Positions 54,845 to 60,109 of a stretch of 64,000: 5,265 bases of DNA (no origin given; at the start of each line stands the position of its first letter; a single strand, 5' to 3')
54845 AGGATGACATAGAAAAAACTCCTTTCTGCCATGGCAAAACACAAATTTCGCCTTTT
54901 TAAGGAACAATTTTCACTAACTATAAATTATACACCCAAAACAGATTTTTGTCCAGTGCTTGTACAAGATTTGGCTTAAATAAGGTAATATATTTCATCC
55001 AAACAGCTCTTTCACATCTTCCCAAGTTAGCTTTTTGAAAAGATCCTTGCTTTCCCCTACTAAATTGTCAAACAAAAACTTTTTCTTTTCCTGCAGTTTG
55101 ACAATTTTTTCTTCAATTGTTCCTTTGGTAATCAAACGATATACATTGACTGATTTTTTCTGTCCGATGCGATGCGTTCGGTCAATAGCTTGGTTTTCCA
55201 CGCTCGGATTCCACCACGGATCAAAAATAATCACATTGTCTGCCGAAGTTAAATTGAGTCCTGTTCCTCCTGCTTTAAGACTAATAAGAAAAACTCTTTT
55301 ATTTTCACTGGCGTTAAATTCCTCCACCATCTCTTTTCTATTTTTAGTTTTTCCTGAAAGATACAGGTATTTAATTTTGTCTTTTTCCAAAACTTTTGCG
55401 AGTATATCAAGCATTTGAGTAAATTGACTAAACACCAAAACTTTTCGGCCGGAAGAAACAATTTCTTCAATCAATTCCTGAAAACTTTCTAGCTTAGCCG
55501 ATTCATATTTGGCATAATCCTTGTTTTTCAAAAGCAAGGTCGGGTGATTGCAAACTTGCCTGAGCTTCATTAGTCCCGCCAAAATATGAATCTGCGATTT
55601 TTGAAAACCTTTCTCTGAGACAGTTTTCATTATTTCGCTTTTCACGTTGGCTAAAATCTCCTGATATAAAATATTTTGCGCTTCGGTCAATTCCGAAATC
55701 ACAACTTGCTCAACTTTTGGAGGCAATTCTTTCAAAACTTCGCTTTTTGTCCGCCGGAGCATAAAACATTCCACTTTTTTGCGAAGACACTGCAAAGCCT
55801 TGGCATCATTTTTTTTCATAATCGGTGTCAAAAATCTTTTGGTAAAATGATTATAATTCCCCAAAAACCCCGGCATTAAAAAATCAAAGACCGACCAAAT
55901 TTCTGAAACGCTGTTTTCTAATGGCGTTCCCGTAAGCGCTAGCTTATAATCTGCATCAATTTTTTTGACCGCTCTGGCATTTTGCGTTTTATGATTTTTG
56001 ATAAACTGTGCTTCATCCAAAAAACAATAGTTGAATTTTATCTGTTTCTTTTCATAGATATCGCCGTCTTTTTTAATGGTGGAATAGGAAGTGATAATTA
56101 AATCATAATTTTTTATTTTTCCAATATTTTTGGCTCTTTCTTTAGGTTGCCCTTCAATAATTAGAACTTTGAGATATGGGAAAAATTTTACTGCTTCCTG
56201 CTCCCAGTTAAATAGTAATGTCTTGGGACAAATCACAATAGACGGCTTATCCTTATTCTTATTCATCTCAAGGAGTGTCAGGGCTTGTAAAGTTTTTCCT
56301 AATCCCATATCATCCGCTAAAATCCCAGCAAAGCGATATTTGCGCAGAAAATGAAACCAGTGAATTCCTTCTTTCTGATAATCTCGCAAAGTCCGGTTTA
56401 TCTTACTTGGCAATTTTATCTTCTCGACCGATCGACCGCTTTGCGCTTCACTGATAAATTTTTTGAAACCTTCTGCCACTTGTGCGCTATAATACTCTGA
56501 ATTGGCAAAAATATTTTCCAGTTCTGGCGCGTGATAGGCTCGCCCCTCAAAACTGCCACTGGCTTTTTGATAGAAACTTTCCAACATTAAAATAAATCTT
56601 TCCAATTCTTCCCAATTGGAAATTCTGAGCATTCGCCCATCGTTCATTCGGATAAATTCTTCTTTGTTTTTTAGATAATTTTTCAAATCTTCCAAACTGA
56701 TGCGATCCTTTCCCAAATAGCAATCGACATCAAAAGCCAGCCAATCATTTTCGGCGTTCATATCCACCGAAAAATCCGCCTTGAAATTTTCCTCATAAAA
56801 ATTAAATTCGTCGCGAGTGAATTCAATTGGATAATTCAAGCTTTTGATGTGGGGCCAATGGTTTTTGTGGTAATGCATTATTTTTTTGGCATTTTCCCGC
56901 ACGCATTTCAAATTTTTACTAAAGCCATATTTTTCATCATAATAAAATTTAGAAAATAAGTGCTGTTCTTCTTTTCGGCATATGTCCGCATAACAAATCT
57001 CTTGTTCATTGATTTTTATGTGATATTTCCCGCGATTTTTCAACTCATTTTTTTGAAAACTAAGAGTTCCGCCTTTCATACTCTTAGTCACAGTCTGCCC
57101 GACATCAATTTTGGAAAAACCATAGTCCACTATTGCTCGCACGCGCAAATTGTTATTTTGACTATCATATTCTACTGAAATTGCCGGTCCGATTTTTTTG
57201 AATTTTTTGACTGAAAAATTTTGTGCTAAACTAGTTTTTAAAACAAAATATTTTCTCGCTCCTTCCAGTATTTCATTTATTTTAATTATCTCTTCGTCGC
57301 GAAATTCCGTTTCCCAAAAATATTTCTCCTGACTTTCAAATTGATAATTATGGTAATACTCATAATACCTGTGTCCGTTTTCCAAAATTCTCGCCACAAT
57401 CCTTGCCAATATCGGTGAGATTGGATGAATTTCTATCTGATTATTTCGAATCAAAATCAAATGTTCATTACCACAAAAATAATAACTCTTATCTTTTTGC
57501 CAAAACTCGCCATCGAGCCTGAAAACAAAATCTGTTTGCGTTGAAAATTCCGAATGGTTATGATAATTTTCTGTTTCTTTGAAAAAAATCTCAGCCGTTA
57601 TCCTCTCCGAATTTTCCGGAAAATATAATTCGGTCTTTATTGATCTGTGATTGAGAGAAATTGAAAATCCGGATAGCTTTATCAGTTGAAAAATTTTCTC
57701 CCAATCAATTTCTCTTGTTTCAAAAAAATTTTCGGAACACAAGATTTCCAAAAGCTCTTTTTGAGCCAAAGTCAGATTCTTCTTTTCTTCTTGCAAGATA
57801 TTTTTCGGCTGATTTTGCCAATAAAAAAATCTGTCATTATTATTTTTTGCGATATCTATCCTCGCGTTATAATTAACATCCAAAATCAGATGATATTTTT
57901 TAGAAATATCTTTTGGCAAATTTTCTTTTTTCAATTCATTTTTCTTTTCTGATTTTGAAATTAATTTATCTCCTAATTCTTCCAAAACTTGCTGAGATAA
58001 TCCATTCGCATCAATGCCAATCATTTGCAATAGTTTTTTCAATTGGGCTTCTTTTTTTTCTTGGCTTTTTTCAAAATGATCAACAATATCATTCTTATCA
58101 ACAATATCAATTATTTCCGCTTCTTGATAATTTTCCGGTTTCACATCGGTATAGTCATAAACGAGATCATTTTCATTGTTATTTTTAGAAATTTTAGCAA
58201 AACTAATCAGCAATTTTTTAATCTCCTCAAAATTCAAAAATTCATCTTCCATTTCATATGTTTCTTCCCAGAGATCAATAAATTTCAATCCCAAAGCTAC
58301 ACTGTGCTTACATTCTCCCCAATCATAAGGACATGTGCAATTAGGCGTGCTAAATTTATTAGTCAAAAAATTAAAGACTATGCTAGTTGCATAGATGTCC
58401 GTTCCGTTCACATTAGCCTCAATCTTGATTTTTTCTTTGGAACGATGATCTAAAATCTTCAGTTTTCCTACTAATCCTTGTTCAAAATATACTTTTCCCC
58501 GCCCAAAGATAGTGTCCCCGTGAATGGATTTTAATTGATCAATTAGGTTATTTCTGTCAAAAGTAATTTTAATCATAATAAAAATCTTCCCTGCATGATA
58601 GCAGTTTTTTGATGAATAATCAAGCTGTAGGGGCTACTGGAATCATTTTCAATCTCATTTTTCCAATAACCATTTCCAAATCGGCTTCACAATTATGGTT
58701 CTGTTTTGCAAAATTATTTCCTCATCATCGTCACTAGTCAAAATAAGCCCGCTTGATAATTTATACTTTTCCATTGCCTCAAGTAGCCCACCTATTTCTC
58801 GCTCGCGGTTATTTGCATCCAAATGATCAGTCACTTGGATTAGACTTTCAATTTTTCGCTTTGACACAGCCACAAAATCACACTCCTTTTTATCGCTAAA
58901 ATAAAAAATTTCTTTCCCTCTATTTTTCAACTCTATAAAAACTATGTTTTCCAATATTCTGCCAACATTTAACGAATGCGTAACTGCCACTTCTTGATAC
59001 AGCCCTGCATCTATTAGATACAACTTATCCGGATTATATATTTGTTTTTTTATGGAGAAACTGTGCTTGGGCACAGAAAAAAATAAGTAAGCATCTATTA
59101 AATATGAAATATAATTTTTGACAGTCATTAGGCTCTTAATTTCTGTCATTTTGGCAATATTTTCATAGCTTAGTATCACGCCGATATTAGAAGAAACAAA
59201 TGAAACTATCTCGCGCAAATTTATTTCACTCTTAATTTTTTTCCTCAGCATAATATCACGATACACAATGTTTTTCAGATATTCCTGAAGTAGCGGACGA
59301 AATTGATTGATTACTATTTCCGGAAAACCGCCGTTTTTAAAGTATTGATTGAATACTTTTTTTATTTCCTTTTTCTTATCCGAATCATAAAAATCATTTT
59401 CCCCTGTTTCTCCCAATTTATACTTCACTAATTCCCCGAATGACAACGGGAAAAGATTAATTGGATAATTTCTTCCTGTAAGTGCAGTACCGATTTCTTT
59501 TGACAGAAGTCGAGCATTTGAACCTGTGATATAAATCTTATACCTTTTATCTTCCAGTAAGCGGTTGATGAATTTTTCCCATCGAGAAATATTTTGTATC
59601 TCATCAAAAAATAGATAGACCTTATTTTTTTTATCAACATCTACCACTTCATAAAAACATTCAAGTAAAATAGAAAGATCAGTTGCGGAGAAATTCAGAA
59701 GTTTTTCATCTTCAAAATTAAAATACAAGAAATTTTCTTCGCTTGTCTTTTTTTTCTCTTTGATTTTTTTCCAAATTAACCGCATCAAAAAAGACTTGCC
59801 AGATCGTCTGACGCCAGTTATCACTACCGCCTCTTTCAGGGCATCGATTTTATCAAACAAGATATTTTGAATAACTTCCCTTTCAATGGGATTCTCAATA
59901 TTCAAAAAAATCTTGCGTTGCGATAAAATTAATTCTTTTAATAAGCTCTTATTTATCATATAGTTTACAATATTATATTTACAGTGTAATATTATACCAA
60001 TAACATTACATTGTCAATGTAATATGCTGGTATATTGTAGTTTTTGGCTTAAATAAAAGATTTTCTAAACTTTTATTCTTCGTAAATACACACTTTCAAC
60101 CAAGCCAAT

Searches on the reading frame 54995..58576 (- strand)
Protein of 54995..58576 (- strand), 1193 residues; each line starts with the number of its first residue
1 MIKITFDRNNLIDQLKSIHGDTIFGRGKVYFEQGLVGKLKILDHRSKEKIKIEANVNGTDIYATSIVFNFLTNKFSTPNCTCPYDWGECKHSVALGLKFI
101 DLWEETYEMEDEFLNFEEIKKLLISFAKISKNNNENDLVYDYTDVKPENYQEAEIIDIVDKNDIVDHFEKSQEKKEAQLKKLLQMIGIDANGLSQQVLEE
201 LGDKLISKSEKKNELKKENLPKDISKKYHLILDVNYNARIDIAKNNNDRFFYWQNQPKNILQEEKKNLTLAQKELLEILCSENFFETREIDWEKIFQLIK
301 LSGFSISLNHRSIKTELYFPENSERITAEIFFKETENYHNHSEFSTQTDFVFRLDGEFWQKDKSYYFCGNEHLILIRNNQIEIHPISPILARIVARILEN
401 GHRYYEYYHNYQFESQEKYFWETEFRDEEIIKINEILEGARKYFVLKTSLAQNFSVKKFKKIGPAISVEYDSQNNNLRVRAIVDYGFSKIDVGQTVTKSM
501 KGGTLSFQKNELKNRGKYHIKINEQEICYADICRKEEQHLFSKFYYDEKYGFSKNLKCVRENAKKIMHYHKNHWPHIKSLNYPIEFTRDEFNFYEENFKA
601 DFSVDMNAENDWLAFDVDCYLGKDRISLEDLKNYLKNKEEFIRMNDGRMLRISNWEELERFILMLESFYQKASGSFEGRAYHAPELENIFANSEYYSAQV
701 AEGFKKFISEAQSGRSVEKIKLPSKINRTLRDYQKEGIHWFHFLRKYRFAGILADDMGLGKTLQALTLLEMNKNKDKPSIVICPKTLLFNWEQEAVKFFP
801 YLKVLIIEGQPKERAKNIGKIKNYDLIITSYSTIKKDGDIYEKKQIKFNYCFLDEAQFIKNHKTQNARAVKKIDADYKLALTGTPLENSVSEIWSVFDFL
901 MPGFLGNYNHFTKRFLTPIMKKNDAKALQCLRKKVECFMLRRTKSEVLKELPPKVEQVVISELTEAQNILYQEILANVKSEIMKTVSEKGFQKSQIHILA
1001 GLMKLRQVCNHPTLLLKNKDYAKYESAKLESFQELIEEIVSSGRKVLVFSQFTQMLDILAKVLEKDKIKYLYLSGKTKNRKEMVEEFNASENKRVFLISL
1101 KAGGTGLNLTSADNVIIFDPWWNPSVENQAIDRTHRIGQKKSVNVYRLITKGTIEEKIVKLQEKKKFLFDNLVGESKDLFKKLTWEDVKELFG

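Call 99: search_protein_families(library=pfam, proteins=[window:54995-58576:-], max_evalue=0.00001)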
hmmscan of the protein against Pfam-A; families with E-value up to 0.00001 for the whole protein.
window:54995-58576:- (1193 aa): 2 families
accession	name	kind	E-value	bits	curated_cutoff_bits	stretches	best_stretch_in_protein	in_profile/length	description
PF00176.29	SNF2-rel_dom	-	9.1e-70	235.5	24.9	1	733-1013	1-289/290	SNF2-related domain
PF00271.37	Helicase_C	-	7.9e-27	94.1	23.5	1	1032-1138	6-110/110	Helicase conserved C-terminal domain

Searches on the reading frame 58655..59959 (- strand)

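Call 99: search_protein_families(library=pfam, proteins=[window:58655-59959:-], max_evalue=0.00001)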
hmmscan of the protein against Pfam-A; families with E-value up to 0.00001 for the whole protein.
window:58655-59959:- (434 aa): 2 families
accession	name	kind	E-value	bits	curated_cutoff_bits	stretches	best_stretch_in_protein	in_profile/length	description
PF13173.12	AAA_14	-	9.7e-37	126.3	27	1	43-177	3-128/129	AAA domain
PF13635.12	DUF4143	-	2.6e-18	66.7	28.1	1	234-369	2-150/160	Domain of unknown function (DUF4143)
